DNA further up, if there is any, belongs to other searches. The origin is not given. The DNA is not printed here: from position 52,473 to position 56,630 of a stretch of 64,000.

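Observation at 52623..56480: Cytoplasmic adenylate cyclase-STAND-TPR protein fused to a periplasmic-type solute-binding (SBP_bac_5) domain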

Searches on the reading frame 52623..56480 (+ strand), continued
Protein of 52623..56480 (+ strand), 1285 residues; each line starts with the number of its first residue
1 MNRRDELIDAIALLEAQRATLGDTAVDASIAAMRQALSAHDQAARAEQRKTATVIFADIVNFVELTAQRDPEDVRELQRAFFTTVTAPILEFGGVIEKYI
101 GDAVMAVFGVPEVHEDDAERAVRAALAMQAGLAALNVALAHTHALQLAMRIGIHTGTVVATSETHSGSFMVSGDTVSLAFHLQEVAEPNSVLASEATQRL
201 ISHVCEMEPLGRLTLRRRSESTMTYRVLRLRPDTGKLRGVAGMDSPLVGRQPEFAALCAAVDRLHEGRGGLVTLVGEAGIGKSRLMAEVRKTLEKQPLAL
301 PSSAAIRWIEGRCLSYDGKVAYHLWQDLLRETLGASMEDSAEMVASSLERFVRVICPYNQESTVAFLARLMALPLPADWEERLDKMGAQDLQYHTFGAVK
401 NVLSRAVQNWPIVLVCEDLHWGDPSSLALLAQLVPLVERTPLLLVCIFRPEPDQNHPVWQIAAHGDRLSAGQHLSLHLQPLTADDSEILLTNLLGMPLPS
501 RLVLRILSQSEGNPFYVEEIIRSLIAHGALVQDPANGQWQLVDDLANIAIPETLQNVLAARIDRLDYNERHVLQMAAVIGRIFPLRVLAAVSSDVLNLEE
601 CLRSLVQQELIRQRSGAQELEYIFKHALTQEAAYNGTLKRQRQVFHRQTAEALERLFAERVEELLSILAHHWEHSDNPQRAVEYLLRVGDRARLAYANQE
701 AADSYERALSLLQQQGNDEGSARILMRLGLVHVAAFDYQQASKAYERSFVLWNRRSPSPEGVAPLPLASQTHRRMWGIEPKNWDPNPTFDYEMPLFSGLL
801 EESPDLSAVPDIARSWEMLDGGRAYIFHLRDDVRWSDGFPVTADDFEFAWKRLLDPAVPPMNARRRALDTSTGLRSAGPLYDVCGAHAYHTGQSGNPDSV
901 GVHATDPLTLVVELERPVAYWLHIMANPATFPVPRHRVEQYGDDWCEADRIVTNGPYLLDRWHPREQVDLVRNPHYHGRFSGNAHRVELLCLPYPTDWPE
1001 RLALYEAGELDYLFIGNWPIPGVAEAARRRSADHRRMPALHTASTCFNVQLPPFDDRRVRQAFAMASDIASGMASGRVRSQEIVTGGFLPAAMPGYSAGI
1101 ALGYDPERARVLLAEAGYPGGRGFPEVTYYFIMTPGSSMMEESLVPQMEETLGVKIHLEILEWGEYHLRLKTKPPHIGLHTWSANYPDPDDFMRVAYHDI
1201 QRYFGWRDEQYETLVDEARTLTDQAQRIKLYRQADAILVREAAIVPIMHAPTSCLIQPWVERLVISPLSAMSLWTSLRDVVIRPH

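Call 7: find_homologous_proteins(query=window:52623-56480:+, max_evalue=1e-10)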
Query window:52623-56480:+ (1285 aa): 7956 proteins with E <= 1e-10 among 8000 candidates; the best 120 are listed.
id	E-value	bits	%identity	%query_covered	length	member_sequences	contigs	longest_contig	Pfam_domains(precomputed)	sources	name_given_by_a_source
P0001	0.0e+0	2942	100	100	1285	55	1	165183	PF13424.13,PF00496.28,PF00211.26,PF13191.13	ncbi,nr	ncbi:MAG: AAA family ATPase [Anaerolineales bacterium]|nr:AAA family ATPase [Anaerolineales bacteriu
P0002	0.0e+0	2252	77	100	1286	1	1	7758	PF00496.28,PF00211.26,PF13191.13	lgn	-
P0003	0.0e+0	2231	77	98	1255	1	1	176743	PF00496.28,PF00211.26,PF13191.13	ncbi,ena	-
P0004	0.0e+0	2191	74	100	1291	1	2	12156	PF13424.13,PF00496.28,PF00211.26,PF13191.13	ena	-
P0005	0.0e+0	2153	73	100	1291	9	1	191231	PF13424.13,PF00496.28,PF00211.26,PF13191.13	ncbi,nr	ncbi:MAG: AAA family ATPase [Anaerolineales bacterium]|nr:AAA family ATPase [Anaerolineales bacteriu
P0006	0.0e+0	2150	74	100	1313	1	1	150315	PF13424.13,PF00496.28,PF00211.26,PF13191.13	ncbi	ncbi:MAG: ABC transporter substrate-binding protein [Caldilineales bacterium]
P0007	0.0e+0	1657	58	100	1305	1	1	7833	PF13424.13,PF00496.28,PF00211.26,PF13191.13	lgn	-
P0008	0.0e+0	1158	46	100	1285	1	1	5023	PF13424.13,PF00496.28,PF00211.26,PF13191.13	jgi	jgi:ABC-type oligopeptide transport system substrate-binding subunit/class 3 adenylate cyclase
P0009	0.0e+0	1157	46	100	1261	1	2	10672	PF00496.28,PF00211.26,PF13191.13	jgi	-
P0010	0.0e+0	1156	46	100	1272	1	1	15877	PF13424.13,PF00496.28,PF00211.26,PF13191.13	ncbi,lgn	-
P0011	0.0e+0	1152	46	100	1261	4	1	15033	PF00496.28,PF00211.26,PF13191.13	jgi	-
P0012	0.0e+0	1130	44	100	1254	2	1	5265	PF13424.13,PF00496.28,PF00211.26,PF13191.13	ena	-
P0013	0.0e+0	1129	45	100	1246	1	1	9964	PF13424.13,PF00496.28,PF00211.26,PF13191.13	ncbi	-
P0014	0.0e+0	1116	46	96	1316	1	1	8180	PF13240.12,PF12773.14,PF13424.13,PF00496.28,PF00211.26,PF13248.12,PF13191.13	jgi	jgi:ABC-type oligopeptide transport system substrate-binding subunit/class 3 adenylate cyclase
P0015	0.0e+0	1114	46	96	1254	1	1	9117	PF00496.28,PF00211.26,PF13191.13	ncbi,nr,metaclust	ncbi:MAG: hypothetical protein AMJ93_08785 [Anaerolineae bacterium SM23_84]|nr:MAG: hypothetical pro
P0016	0.0e+0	1110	47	98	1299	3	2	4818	PF13424.13,PF00496.28,PF00211.26,PF13191.13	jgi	jgi:ABC-type oligopeptide transport system substrate-binding subunit/class 3 adenylate cyclase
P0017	0.0e+0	1096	44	100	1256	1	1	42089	PF00496.28,PF00211.26,PF13191.13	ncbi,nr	ncbi:MAG: AAA family ATPase [Anaerolineae bacterium]|nr:AAA family ATPase [Anaerolineae bacterium]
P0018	0.0e+0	1095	47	95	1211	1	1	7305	PF00496.28,PF13401.13,PF00211.26,PF13191.13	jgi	jgi:ABC-type oligopeptide transport system substrate-binding subunit/class 3 adenylate cyclase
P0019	0.0e+0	1090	46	96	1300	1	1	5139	PF13240.12,PF12773.14,PF00496.28,PF00211.26,PF13191.13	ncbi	-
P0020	0.0e+0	1088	45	96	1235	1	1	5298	PF13424.13,PF00496.28,PF00211.26,PF13191.13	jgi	jgi:ABC-type oligopeptide transport system substrate-binding subunit/class 3 adenylate cyclase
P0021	0.0e+0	1086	45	96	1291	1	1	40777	PF13240.12,PF12773.14,PF13424.13,PF00496.28,PF00211.26,PF13191.13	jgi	jgi:ABC-type oligopeptide transport system substrate-binding subunit/class 3 adenylate cyclase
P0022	0.0e+0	1085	45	96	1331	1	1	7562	PF13240.12,PF12773.14,PF00496.28,PF00211.26,PF13248.12,PF13191.13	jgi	jgi:ABC-type oligopeptide transport system substrate-binding subunit/class 3 adenylate cyclase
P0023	0.0e+0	1084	46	92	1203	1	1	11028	PF13424.13,PF00496.28,PF00211.26,PF13191.13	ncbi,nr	ncbi:MAG: ABC transporter substrate-binding protein, partial [Anaerolineae bacterium]|nr:ABC transpo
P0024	0.0e+0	1078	45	96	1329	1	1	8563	PF13240.12,PF12773.14,PF00496.28,PF00211.26,PF13191.13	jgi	jgi:ABC-type oligopeptide transport system substrate-binding subunit/class 3 adenylate cyclase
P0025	0.0e+0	1074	45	96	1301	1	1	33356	PF13240.12,PF12773.14,PF13424.13,PF00496.28,PF13401.13,PF00211.26,PF13248.12,PF13191.13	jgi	-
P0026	0.0e+0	1072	45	96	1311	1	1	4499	PF13240.12,PF12773.14,PF00496.28,PF00211.26,PF13191.13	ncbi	-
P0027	0.0e+0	1065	43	99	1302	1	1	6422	PF13240.12,PF13424.13,PF00496.28,PF00211.26,PF13191.13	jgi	jgi:ABC-type oligopeptide transport system substrate-binding subunit/class 3 adenylate cyclase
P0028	0.0e+0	1064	44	96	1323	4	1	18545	PF13240.12,PF12773.14,PF24463.2,PF13424.13,PF00496.28,PF00211.26,PF13248.12,PF13191.13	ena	-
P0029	0.0e+0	1062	44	96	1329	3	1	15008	PF13240.12,PF12773.14,PF24463.2,PF13424.13,PF00496.28,PF00211.26,PF13248.12,PF13191.13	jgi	jgi:ABC-type oligopeptide transport system substrate-binding subunit/class 3 adenylate cyclase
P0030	0.0e+0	1061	44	97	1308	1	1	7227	PF13240.12,PF12773.14,PF24463.2,PF00496.28,PF00211.26,PF13191.13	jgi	jgi:ABC-type oligopeptide transport system substrate-binding subunit/class 3 adenylate cyclase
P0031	0.0e+0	1058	45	96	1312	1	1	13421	PF13240.12,PF12773.14,PF24463.2,PF13424.13,PF00496.28,PF13401.13,PF00211.26,PF13191.13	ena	-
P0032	0.0e+0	1046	44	100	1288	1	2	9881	PF00496.28,PF00211.26,PF13191.13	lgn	-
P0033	0.0e+0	1042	44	97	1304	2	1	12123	PF13240.12,PF12773.14,PF00496.28,PF00211.26,PF13248.12,PF13191.13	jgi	jgi:ABC-type oligopeptide transport system substrate-binding subunit/class 3 adenylate cyclase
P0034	0.0e+0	1042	43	96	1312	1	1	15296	PF13240.12,PF12773.14,PF24463.2,PF13424.13,PF00496.28,PF00211.26,PF13191.13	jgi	jgi:ABC-type oligopeptide transport system substrate-binding subunit/class 3 adenylate cyclase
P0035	0.0e+0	1040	43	100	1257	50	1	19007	PF13424.13,PF00496.28,PF13401.13,PF00211.26,PF13191.13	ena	-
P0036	0.0e+0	1032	43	98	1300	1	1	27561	PF00496.28,PF13401.13,PF00211.26,PF13191.13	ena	-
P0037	0.0e+0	1032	45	96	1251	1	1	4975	PF00496.28,PF00211.26,PF13191.13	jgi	jgi:ABC-type oligopeptide transport system substrate-binding subunit/class 3 adenylate cyclase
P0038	0.0e+0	1025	44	96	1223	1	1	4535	PF13424.13,PF00496.28,PF13401.13,PF00211.26,PF13191.13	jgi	jgi:ABC-type oligopeptide transport system substrate-binding subunit/class 3 adenylate cyclase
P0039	0.0e+0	1016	43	98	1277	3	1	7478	PF00496.28,PF00211.26,PF13191.13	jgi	-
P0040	0.0e+0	1016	42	98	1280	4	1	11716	PF00496.28,PF00211.26,PF13191.13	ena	-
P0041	3.8e-295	1000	46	87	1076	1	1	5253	PF13424.13,PF00496.28,PF00211.26,PF13191.13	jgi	jgi:ABC-type oligopeptide transport system substrate-binding subunit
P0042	4.4e-289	980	48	82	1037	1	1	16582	PF00496.28,PF13191.13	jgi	jgi:ABC-type oligopeptide transport system substrate-binding subunit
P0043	1.7e-288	978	43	96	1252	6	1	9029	PF00496.28,PF00211.26,PF13191.13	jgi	-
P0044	1.3e-287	975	43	94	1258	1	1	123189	PF00496.28,PF13401.13,PF00211.26,PF13191.13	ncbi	ncbi:MAG: ABC transporter substrate-binding protein [Caldilineales bacterium]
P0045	1.6e-286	972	41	99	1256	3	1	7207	PF00496.28,PF00211.26,PF13191.13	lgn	-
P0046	4.1e-286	970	42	96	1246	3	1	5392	PF00496.28,PF00211.26,PF13191.13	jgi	jgi:ABC-type oligopeptide transport system substrate-binding subunit/class 3 adenylate cyclase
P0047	3.9e-280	951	45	88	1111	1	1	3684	PF00496.28,PF00211.26,PF13191.13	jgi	jgi:ABC-type oligopeptide transport system substrate-binding subunit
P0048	2.3e-274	931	42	92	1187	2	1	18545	PF13424.13,PF00496.28,PF00211.26,PF13191.13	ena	-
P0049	3.7e-273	927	46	82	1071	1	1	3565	PF00496.28,PF13191.13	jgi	jgi:ABC-type oligopeptide transport system substrate-binding subunit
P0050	1.2e-265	902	42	96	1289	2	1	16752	PF00496.28,PF00211.26,PF13191.13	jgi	jgi:ABC-type oligopeptide transport system substrate-binding subunit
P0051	2.0e-263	895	40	97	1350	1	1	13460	PF13240.12,PF12773.14,PF13424.13,PF00496.28,PF00211.26,PF13191.13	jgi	jgi:ABC-type oligopeptide transport system substrate-binding subunit/class 3 adenylate cyclase/ribos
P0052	3.4e-259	881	44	81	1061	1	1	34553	PF00496.28,PF13191.13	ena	-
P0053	1.1e-254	866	38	99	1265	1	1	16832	PF13240.12,PF00496.28,PF00211.26,PF13191.13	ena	-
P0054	1.9e-252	859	40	100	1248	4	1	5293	PF00496.28,PF00211.26,PF13191.13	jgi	-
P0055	2.5e-245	835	38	99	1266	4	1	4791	PF00496.28,PF00211.26,PF13191.13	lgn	-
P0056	3.8e-245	835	39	100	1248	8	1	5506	PF13424.13,PF00496.28,PF00211.26,PF13191.13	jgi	jgi:ABC-type oligopeptide transport system substrate-binding subunit/class 3 adenylate cyclase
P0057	2.3e-240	819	45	74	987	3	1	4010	PF13424.13,PF00496.28,PF00211.26,PF13191.13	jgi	jgi:class 3 adenylate cyclase/tetratricopeptide (TPR) repeat protein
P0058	1.2e-234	800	37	96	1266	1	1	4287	PF13240.12,PF00496.28,PF00211.26,PF13191.13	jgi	-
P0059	1.5e-232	793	46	70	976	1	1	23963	PF13424.13,PF00496.28,PF00211.26,PF13191.13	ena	-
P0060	5.3e-231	788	38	96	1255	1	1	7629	PF00496.28,PF00211.26,PF13191.13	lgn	-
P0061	1.1e-230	787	37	95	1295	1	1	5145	PF13240.12,PF12773.14,PF24463.2,PF00496.28,PF00211.26,PF13248.12,PF13191.13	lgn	-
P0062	2.7e-230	785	38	96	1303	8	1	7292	PF13240.12,PF12773.14,PF24463.2,PF00496.28,PF13401.13,PF00211.26,PF13248.12,PF13191.13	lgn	-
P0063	9.0e-230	784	38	96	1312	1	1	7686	PF13240.12,PF12773.14,PF24463.2,PF00496.28,PF00211.26,PF13248.12,PF13191.13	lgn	-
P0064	1.9e-224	766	37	96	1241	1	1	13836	PF00496.28,PF13401.13,PF00211.26,PF13191.13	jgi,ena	-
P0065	1.6e-223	763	36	94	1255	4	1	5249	PF00496.28,PF13401.13,PF00211.26,PF13191.13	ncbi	-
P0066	1.2e-220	753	37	95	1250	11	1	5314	PF00496.28,PF13401.13,PF00211.26,PF13191.13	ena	-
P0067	3.2e-220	752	35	94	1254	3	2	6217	PF00496.28,PF00211.26,PF13191.13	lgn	-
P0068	6.9e-219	748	37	94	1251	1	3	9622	PF13240.12,PF00496.28,PF13401.13,PF00211.26,PF13191.13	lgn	-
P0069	1.4e-217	743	37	96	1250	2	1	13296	PF00496.28,PF13401.13,PF00211.26,PF13191.13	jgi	-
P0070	1.2e-215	737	37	96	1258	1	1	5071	PF00496.28,PF13401.13,PF00211.26,PF13191.13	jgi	-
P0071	2.3e-215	736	49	58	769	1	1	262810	PF13401.13,PF00211.26,PF13191.13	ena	-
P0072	2.4e-215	736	35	95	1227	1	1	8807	PF00496.28,PF00211.26,PF13191.13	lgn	-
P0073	5.1e-214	731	36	96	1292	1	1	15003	PF00496.28,PF00211.26,PF13191.13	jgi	jgi:ABC-type oligopeptide transport system substrate-binding subunit/class 3 adenylate cyclase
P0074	1.2e-199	684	35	72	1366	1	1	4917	PF00496.28,PF00211.26,PF13191.13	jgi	jgi:ABC-type oligopeptide transport system substrate-binding subunit/class 3 adenylate cyclase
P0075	2.4e-197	676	36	94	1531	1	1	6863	PF03704.24,PF13424.13,PF00496.28,PF00211.26,PF13191.13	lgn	-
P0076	1.5e-196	674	46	58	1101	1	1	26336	PF17874.8,PF00515.35,PF13424.13,PF13401.13,PF00211.26,PF07719.24,PF13191.13,PF13374.13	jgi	jgi:predicted ATPase/class 3 adenylate cyclase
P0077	2.2e-184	633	45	55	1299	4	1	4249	PF07721.21,PF17874.8,PF00515.35,PF12895.14,PF13424.13,PF13176.13,PF13401.13,PF00211.26,PF07719.24,PF13191.13,PF13374.13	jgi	-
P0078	3.8e-184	633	50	50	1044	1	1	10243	PF13424.13,PF00211.26,PF13191.13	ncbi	ncbi:MAG: AAA family ATPase [Chloroflexota bacterium]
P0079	9.7e-184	631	47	53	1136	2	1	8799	PF13240.12,PF17874.8,PF12773.14,PF13424.13,PF00211.26,PF13248.12,PF13191.13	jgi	jgi:class 3 adenylate cyclase/predicted ATPase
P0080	1.0e-180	621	46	52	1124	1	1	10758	PF09976.16,PF13240.12,PF12773.14,PF13424.13,PF00211.26,PF07719.24,PF13191.13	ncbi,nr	ncbi:MAG: AAA family ATPase, partial [Anaerolineae bacterium]|nr:AAA family ATPase [Anaerolineae bac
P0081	3.0e-180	620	46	55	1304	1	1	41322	PF17874.8,PF00515.35,PF13424.13,PF13401.13,PF00211.26,PF13181.13,PF07719.24,PF13191.13,PF13374.13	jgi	jgi:class 3 adenylate cyclase/tetratricopeptide (TPR) repeat protein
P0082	3.1e-179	616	46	55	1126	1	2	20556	PF17874.8,PF00515.35,PF13424.13,PF13176.13,PF13401.13,PF00211.26,PF13181.13,PF07719.24,PF13191.13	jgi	-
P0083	2.6e-178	613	45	58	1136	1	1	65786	PF13240.12,PF12773.14,PF13424.13,PF00211.26,PF07719.24,PF13191.13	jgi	-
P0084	3.0e-178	613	45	56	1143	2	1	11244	PF10602.16,PF13176.13,PF13191.13,PF17874.8,PF00515.35,PF13424.13,PF28559.1,PF14938.13,PF13432.13,PF00211.26,PF13181.13,PF07719.24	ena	-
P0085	2.0e-177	610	46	52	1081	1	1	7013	PF13424.13,PF00211.26,PF07719.24,PF13191.13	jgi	jgi:class 3 adenylate cyclase/tetratricopeptide (TPR) repeat protein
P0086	7.0e-177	608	46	55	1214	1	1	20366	PF17874.8,PF00515.35,PF13424.13,PF13176.13,PF13432.13,PF13428.13,PF00211.26,PF13181.13,PF07719.24,PF13191.13,PF13374.13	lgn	-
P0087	7.1e-177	608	33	96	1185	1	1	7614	PF00496.28,PF00211.26,PF13191.13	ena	-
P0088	1.0e-176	608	46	55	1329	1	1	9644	PF07081.19,PF00515.35,PF13424.13,PF13176.13,PF00211.26,PF13181.13,PF07719.24,PF13191.13,PF13374.13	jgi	jgi:predicted ATPase/class 3 adenylate cyclase/regulation of enolase protein 1 (concanavalin A-like 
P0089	1.3e-176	608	33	96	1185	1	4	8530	PF00496.28,PF00211.26,PF13191.13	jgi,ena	-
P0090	2.2e-176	607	33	96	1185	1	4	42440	PF00496.28,PF00211.26,PF13191.13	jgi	jgi:ABC-type transport system substrate-binding protein/class 3 adenylate cyclase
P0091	3.0e-176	606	43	56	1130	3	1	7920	PF12773.14,PF13424.13,PF00211.26,PF07719.24,PF13191.13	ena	-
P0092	3.6e-176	606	33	96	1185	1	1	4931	PF00496.28,PF00211.26,PF13191.13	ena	-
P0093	1.1e-175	604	43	59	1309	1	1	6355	PF17874.8,PF00515.35,PF13424.13,PF13401.13,PF00211.26,PF07719.24,PF13191.13,PF13374.13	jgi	jgi:class 3 adenylate cyclase/tetratricopeptide (TPR) repeat protein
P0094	1.3e-174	601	33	96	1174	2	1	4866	PF00496.28,PF00211.26,PF13191.13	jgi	-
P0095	5.3e-174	599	34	96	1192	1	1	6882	PF00496.28,PF13401.13,PF00211.26,PF13191.13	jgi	jgi:ABC-type oligopeptide transport system substrate-binding subunit/class 3 adenylate cyclase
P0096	1.9e-173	597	46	52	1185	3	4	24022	PF17874.8,PF00515.35,PF13424.13,PF13176.13,PF13401.13,PF00211.26,PF13181.13,PF07719.24,PF13191.13,PF13374.13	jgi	-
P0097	3.1e-173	596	33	95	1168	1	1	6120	PF00496.28,PF13401.13,PF00211.26,PF13191.13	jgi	jgi:ABC-type transport system substrate-binding protein/class 3 adenylate cyclase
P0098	4.2e-173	596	43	58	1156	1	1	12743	PF00515.35,PF13424.13,PF00211.26,PF07719.24,PF13191.13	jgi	jgi:predicted ATPase/class 3 adenylate cyclase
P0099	4.3e-173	596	46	52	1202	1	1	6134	PF13240.12,PF13176.13,PF13401.13,PF13248.12,PF13191.13,PF13374.13,PF07721.21,PF17874.8,PF12773.14,PF00515.35,PF13424.13,PF00211.26,PF13181.13,PF07719.24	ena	-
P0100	4.4e-173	596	46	52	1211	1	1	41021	PF13240.12,PF13176.13,PF13401.13,PF24460.2,PF13248.12,PF13191.13,PF17874.8,PF12773.14,PF00515.35,PF13424.13,PF00211.26,PF13181.13,PF07719.24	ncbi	-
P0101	3.6e-172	593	34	95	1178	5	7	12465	PF00496.28,PF13401.13,PF00211.26,PF13191.13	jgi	jgi:ABC-type transport system substrate-binding protein/class 3 adenylate cyclase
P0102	4.7e-172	592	46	52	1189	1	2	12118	PF10602.16,PF13240.12,PF13401.13,PF13248.12,PF13191.13,PF17874.8,PF12773.14,PF00515.35,PF13424.13,PF00211.26,PF13181.13,PF07719.24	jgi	jgi:class 3 adenylate cyclase/tetratricopeptide (TPR) repeat protein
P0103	1.2e-171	591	46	52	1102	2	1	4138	PF17874.8,PF00515.35,PF13424.13,PF13401.13,PF00211.26,PF13181.13,PF07719.24,PF13191.13,PF13374.13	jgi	-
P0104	1.4e-171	591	47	52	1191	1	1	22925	PF13240.12,PF13176.13,PF13401.13,PF13191.13,PF13374.13,PF14559.13,PF17874.8,PF12773.14,PF00515.35,PF13424.13,PF00211.26,PF13181.13,PF07719.24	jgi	-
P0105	3.5e-171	590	43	55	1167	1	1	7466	PF13240.12,PF13414.13,PF13176.13,PF13191.13,PF13374.13,PF17874.8,PF12773.14,PF00515.35,PF13424.13,PF14938.13,PF00211.26,PF13181.13,PF07719.24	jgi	-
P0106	8.7e-171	588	47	52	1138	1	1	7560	PF17874.8,PF00515.35,PF13424.13,PF00211.26,PF13181.13,PF07719.24,PF13191.13,PF13374.13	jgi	-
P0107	9.1e-171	588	47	52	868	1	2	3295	PF13424.13,PF13401.13,PF00211.26,PF13191.13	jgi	-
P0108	9.5e-171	588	45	52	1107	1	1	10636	PF14559.13,PF17874.8,PF00515.35,PF13424.13,PF13176.13,PF13401.13,PF00211.26,PF13181.13,PF07719.24,PF13191.13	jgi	-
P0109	1.4e-170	588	42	58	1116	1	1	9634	PF17874.8,PF13424.13,PF13401.13,PF00211.26,PF13191.13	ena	-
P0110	2.2e-170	587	44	56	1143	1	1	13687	PF17874.8,PF00515.35,PF13424.13,PF13176.13,PF00211.26,PF13181.13,PF07719.24,PF13191.13,PF13374.13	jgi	jgi:class 3 adenylate cyclase/tetratricopeptide (TPR) repeat protein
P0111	3.2e-170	586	44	55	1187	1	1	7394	PF17874.8,PF00515.35,PF13424.13,PF13176.13,PF13432.13,PF00211.26,PF13181.13,PF07719.24,PF13191.13,PF13374.13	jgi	jgi:class 3 adenylate cyclase/tetratricopeptide (TPR) repeat protein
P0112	6.9e-170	585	46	53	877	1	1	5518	PF00211.26,PF13191.13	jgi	jgi:class 3 adenylate cyclase/tetratricopeptide (TPR) repeat protein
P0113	1.8e-169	584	45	53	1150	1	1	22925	PF14559.13,PF17874.8,PF00515.35,PF13424.13,PF13176.13,PF13428.13,PF00211.26,PF13181.13,PF07719.24,PF13191.13,PF13374.13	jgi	-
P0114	2.0e-169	584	43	56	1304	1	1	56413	PF07081.19,PF17874.8,PF13424.13,PF13401.13,PF00211.26,PF13181.13,PF07719.24,PF13191.13,PF13374.13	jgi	jgi:predicted ATPase/class 3 adenylate cyclase/regulation of enolase protein 1 (concanavalin A-like 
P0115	2.1e-169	584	46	52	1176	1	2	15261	PF17874.8,PF00515.35,PF13424.13,PF13176.13,PF13401.13,PF00211.26,PF13181.13,PF07719.24,PF13191.13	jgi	-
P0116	1.3e-168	581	45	52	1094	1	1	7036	PF17874.8,PF00515.35,PF13424.13,PF00211.26,PF13181.13,PF07719.24,PF13191.13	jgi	-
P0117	1.7e-168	581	46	52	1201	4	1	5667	PF13240.12,PF24463.2,PF13176.13,PF13248.12,PF13191.13,PF13374.13,PF07721.21,PF17874.8,PF12773.14,PF00515.35,PF13424.13,PF00211.26,PF13181.13,PF07719.24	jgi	-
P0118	3.0e-168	580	46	52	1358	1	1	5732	PF03704.24,PF13240.12,PF17874.8,PF12773.14,PF00515.35,PF13424.13,PF00211.26,PF13181.13,PF07719.24,PF13191.13,PF13374.13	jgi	-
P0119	4.4e-168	579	34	96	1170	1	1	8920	PF00496.28,PF13401.13,PF00211.26,PF13191.13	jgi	jgi:ABC-type transport system substrate-binding protein/class 3 adenylate cyclase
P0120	1.0e-167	578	33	95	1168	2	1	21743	PF00496.28,PF13401.13,PF00211.26,PF13191.13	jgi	jgi:ABC-type transport system substrate-binding protein/class 3 adenylate cyclase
